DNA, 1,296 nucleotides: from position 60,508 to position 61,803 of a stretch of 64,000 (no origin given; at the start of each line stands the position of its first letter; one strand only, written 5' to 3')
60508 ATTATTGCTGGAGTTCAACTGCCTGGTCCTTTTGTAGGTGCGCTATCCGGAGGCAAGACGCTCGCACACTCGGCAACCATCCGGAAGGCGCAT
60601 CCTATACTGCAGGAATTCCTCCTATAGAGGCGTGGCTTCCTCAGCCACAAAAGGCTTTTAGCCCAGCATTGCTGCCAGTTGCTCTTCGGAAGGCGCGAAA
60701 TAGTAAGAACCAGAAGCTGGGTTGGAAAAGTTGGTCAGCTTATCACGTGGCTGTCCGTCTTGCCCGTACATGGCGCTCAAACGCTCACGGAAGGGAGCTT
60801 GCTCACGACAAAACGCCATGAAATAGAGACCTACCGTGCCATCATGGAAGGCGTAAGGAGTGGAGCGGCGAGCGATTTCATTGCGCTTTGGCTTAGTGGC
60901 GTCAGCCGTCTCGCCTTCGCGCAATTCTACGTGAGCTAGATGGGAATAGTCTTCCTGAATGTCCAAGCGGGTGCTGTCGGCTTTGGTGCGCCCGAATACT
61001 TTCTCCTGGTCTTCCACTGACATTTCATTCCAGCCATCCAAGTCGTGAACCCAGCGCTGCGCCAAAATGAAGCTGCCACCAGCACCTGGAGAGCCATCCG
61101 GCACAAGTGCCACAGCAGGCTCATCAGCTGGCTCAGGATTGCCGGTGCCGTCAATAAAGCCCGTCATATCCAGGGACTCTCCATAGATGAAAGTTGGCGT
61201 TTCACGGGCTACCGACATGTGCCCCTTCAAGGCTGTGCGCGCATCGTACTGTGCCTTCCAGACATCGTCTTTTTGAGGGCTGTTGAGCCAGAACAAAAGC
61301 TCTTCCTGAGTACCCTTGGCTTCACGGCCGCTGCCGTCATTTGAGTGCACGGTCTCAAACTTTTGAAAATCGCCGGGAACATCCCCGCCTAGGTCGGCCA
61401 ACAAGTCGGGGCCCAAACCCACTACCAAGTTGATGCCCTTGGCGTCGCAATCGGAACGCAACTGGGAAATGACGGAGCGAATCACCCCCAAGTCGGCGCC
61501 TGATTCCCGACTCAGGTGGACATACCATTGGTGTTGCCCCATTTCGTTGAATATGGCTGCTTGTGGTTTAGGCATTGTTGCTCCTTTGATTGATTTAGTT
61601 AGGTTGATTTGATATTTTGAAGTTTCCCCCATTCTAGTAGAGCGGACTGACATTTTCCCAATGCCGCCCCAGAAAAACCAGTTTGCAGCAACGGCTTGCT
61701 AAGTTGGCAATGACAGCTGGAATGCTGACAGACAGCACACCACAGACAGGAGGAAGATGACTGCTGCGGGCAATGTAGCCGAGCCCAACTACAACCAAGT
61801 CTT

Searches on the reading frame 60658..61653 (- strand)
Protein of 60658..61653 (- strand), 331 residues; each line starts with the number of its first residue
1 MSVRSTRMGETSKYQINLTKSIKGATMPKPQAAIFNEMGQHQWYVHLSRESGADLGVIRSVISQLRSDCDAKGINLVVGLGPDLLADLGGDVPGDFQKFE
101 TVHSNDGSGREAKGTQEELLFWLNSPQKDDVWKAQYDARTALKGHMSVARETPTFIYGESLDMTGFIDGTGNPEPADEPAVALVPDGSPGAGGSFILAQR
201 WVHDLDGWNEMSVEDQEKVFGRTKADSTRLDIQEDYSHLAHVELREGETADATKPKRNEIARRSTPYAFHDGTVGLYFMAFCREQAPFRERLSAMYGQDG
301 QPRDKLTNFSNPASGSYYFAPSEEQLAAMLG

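Call 70: find_encoding_contigs(protein=window:60658-61653:-, flank=10000, max_places=4)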
Protein window:60658-61653:- (331 aa): no gene with exactly this product is on record in the collection.

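Call 71: find_encoding_contigs(protein=window:60658-61632:-, flank=10000, max_places=4)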
Protein window:60658-61632:- (324 aa): 7 contigs read that carry it; 4 places shown.
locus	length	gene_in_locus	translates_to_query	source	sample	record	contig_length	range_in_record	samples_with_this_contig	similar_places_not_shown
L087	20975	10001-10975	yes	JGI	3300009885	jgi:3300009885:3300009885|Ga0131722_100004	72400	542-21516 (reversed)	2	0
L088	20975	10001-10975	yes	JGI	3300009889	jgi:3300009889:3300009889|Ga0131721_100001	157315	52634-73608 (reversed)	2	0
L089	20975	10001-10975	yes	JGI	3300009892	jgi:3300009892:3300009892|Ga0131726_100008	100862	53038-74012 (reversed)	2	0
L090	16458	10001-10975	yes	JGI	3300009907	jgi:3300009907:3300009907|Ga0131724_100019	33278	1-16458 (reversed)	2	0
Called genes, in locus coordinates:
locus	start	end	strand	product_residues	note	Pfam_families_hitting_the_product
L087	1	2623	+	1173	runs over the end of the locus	PF07669:Eco57I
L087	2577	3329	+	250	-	-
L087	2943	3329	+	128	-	-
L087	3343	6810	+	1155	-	PF13091:PLDc_2, PF00176:SNF2-rel_dom (faint), PF04851:ResIII (faint), PF00271:Helicase_C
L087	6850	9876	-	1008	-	PF07669:Eco57I (weak)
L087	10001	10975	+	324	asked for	PF20628:Dyp_perox_C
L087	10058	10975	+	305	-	PF20628:Dyp_perox_C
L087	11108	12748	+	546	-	PF09852:DUF2079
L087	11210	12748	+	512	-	PF09852:DUF2079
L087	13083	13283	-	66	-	-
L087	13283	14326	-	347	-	PF03881:Fructosamin_kin (faint), PF01636:APH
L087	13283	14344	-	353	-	PF03881:Fructosamin_kin (faint), PF01636:APH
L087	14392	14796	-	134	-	PF11969:DcpS_C, PF01230:HIT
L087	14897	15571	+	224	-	PF01066:CDP-OH_P_transf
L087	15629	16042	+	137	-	PF01597:GCV_H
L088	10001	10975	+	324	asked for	PF20628:Dyp_perox_C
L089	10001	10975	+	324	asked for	PF20628:Dyp_perox_C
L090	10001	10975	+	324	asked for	PF20628:Dyp_perox_C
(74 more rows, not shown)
